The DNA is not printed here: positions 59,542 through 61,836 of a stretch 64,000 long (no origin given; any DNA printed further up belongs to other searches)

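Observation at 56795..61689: WecA-like initiating transferase fused to a DUF4012 domain, followed by a standalone DUF4012 paralog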

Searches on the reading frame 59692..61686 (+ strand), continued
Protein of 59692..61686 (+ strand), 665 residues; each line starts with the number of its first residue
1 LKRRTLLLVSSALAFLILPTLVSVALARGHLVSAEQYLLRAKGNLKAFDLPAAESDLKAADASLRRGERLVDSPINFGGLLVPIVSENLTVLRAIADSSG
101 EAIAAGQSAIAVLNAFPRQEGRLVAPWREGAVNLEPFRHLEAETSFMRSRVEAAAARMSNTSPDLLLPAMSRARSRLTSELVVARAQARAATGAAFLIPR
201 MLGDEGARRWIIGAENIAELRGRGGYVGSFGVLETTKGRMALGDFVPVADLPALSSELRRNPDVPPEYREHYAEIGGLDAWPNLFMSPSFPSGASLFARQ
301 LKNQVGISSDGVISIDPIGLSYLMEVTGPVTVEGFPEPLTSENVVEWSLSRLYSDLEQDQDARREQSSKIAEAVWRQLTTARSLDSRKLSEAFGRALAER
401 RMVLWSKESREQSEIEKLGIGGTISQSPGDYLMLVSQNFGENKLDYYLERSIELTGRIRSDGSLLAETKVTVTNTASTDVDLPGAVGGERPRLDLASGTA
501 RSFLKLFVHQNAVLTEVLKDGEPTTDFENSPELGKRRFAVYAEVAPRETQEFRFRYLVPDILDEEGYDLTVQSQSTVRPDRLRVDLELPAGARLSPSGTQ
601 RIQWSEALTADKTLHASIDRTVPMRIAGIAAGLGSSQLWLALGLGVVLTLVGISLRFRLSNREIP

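Call 35: fold_search(model_id=the predicted structure, library=pdb)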
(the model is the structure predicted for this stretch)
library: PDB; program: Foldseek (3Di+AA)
matches with E <= 10: 352; with E <= 0.001: 19
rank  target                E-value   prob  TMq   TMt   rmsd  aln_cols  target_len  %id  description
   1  4g2a                  1.4e-05  1.00  0.19  0.35   7.1       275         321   10  Crystal structure of a putative nutrient binding protein (lpg2210) from Legionella pneumophila subsp. pneumophila str. P (released 2012-08-29)
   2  2xq0                  6.4e-05  1.00  0.17  0.17   6.5       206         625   10  Structure of yeast LTA4 hydrolase in complex with Bestatin (released 2010-12-29)
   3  3pe5_A                1.1e-04  1.00  0.22  0.48   6.6       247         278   10  Three-dimensional Structure of protein A7VV38_9CLOT from Clostridium leptum DSM 753, Northeast Structural Genomics Con (released 2010-11-10)
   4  2xpy                  2.6e-04  1.00  0.16  0.17   7.1       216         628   10  Structure of Native Leukotriene A4 Hydrolase from Saccharomyces cerevisiae (released 2010-12-29)
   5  8qty                  3.0e-04  1.00  0.21  0.47   7.1       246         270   13  LytR LCP domain from Streptococcus dysgalactiae subs. dysgalactiae (released 2024-09-04)
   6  5ab0_A                3.0e-04  1.00  0.14  0.11   9.0       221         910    8  Crystal structure of aminopeptidase ERAP2 with ligand (released 2015-09-30)
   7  3nxh                  3.3e-04  1.00  0.19  0.51   9.2       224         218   12  Crystal Structure of the transcriptional regulator yvhJ from Bacillus subtilis. Northeast Structural Genomics Consortium (released 2010-08-04)
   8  2xpz                  3.5e-04  1.00  0.16  0.17   7.2       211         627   11  Structure of native yeast LTA4 hydrolase (released 2010-12-29)
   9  3owq_A                4.5e-04  1.00  0.20  0.48  12.4       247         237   10  X-Ray Structure of Lin1025 protein from Listeria innocua, Northeast Structural Genomics Consortium Target LkR164 (released 2010-10-20)
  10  2xxq                  4.7e-04  1.00  0.21  0.33   5.9       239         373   12  A widespread family of bacterial cell wall assembly proteins (released 2011-10-19)
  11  3tep                  4.9e-04  1.00  0.21  0.35   8.2       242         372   12  LytR-CPS2a-Psr family protein with bound octaprenyl pyrophosphate lipid and magnesium ion (released 2011-10-12)
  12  6fpy_B                4.9e-04  1.00  0.16  0.17   7.2       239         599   11  Inter-alpha-inhibitor heavy chain 1, wild type (released 2019-02-27)
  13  6kp0_A                5.7e-04  1.00  0.15  0.21   7.0       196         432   12  Crystal structure of two domain M1 zinc metallopeptidase E323A mutant bound to L-arginine (released 2020-01-22)
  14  6koy_A                6.0e-04  1.00  0.15  0.21   8.2       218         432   11  Crystal structure of two domain M1 Zinc metallopeptidase E323A mutant bound to L-tryptophan amino acid (released 2020-01-22)
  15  7pfs_A                6.3e-04  1.00  0.14  0.11   8.9       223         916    8  Crystal structure of ERAP2 aminopeptidase in complex with phosphinic pseudotripeptide ((1R)-1-Amino-3-phenylpropyl){2- (released 2022-01-26)
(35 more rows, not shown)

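Call 47: search_protein_families(library=pfam, proteins=[window:59692-61686:+], max_evalue=10)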
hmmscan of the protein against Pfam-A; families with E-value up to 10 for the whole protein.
window:59692-61686:+ (665 aa): 1 family
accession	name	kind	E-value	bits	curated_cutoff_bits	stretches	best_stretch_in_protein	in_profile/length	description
PF13196.11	DUF4012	-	1.2e-27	97.6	28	1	205-353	1-144/144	Protein of unknown function (DUF4012)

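Call 49: find_encoding_contigs(protein=P0124, flank=10000, max_places=1)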
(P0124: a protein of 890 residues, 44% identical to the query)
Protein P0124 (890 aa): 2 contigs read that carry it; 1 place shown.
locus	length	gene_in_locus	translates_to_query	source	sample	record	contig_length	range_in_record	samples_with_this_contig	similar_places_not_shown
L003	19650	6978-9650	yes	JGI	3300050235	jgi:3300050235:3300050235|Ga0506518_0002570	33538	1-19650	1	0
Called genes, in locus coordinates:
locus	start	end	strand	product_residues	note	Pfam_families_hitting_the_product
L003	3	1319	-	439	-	?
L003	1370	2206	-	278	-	-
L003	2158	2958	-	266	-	-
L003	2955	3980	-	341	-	PF13439:Glyco_transf_4 (weak), PF13579:Glyco_trans_4_4, PF00534:Glycos_transf_1, PF13692:Glyco_trans_1_4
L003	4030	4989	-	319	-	PF01073:3Beta_HSD, PF01370:Epimerase, PF02719:Polysacc_synt_2, PF04321:RmlD_sub_bind, PF05368:NmrA (weak), PF07993:NAD_binding_4, PF13460:NAD_binding_10, PF16363:GDP_Man_Dehyd, +1 more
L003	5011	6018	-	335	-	PF01073:3Beta_HSD, PF01370:Epimerase, PF16363:GDP_Man_Dehyd, PF07993:NAD_binding_4 (weak)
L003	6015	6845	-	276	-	PF03808:Glyco_tran_WecG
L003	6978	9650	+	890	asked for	PF02397:Bac_transf, PF13196:DUF4012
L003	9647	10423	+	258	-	-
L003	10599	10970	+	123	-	-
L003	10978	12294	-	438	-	PF03023:MurJ (weak)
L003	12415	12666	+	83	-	PF12728:HTH_17, PF00376:MerR, PF13411:MerR_1 (weak)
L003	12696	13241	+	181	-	-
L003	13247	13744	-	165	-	PF01451:LMWPc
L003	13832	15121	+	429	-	PF05977:MFS_3, PF07690:MFS_1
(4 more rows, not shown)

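Call 50: find_encoding_contigs(protein=P0143, flank=10000, max_places=1)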
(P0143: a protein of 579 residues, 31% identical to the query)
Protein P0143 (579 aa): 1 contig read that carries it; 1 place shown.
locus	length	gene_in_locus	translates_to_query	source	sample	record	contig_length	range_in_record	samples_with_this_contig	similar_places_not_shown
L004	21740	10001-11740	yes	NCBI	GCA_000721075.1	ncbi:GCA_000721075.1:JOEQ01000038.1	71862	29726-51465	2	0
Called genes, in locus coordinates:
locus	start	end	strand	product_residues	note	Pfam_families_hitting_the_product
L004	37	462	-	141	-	-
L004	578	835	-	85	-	PF02148:zf-UBP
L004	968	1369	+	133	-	-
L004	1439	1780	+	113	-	PF02656:DUF202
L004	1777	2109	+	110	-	PF02656:DUF202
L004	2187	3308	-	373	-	PF11583:AurF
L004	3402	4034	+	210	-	PF00440:TetR_N, PF02909:TetR_C_1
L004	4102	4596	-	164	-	-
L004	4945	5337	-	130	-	-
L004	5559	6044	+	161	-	PF00255:GSHPx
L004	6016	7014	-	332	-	PF00356:LacI, PF00532:Peripla_BP_1, PF13407:Peripla_BP_4 (weak), PF13377:Peripla_BP_3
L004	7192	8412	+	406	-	PF00005:ABC_tran, PF17912:OB_MalK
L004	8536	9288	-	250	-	PF00106:adh_short, PF08659:KR (weak), PF13561:adh_short_C2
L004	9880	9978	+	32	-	-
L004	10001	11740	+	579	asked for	PF13196:DUF4012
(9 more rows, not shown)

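Call 73: find_encoding_contigs(protein=P0142, flank=10000, max_places=1)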
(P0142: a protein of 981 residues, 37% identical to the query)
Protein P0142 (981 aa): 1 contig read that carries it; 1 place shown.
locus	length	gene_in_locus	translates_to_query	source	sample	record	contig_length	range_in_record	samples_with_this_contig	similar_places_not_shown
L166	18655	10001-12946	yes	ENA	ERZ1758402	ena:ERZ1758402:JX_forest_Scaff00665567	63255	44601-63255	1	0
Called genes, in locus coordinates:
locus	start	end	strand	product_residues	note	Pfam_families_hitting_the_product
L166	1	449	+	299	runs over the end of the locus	PF13641:Glyco_tranf_2_3, PF00535:Glycos_transf_2, PF10111:Glyco_tranf_2_2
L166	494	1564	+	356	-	PF13439:Glyco_transf_4, PF20706:GT4-conflict (faint), PF13692:Glyco_trans_1_4, PF00534:Glycos_transf_1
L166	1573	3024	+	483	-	PF04932:Wzy_C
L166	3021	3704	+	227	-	PF05050:Methyltransf_21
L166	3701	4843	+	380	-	PF00534:Glycos_transf_1, PF13692:Glyco_trans_1_4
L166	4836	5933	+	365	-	PF13439:Glyco_transf_4, PF13579:Glyco_trans_4_4, PF13692:Glyco_trans_1_4 (weak)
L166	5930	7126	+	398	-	PF13439:Glyco_transf_4, PF00534:Glycos_transf_1, PF13692:Glyco_trans_1_4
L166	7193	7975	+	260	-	PF04989:RMNT_CmcI (faint), PF13578:Methyltransf_24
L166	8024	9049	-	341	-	PF13439:Glyco_transf_4 (faint)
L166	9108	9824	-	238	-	PF05050:Methyltransf_21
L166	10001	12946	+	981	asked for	PF13196:DUF4012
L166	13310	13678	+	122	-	-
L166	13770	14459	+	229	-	-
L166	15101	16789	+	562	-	PF02463:SMC_N, PF13476:AAA_23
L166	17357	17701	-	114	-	-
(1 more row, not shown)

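Call 74: find_encoding_contigs(protein=P0138, flank=10000, max_places=1)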
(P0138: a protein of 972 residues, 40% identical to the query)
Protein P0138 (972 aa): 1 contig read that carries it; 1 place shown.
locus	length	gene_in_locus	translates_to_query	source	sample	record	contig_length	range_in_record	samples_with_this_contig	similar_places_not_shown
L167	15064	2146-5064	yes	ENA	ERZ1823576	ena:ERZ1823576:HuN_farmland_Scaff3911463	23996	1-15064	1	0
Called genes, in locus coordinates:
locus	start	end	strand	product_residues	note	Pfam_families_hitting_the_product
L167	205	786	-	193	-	PF05050:Methyltransf_21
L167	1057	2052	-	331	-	PF05401:NodS (faint), PF13489:Methyltransf_23, PF08241:Methyltransf_11, PF08242:Methyltransf_12, PF13649:Methyltransf_25, PF13847:Methyltransf_31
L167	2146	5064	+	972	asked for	PF00953:Glycos_transf_4, PF13196:DUF4012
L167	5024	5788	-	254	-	-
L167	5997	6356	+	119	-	-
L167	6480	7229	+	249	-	-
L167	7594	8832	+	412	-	-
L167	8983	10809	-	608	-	PF13487:HD_5, PF01833:TIG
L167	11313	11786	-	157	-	PF14325:DUF4383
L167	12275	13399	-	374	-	PF00497:SBP_bac_3, PF10613:Lig_chan-Glu_bd, PF00520:Ion_trans, PF07885:Ion_trans_2, PF00060:Lig_chan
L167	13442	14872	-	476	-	PF00027:cNMP_binding, PF19307:SrpI-like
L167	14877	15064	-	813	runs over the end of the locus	PF19086:Terpene_syn_C_2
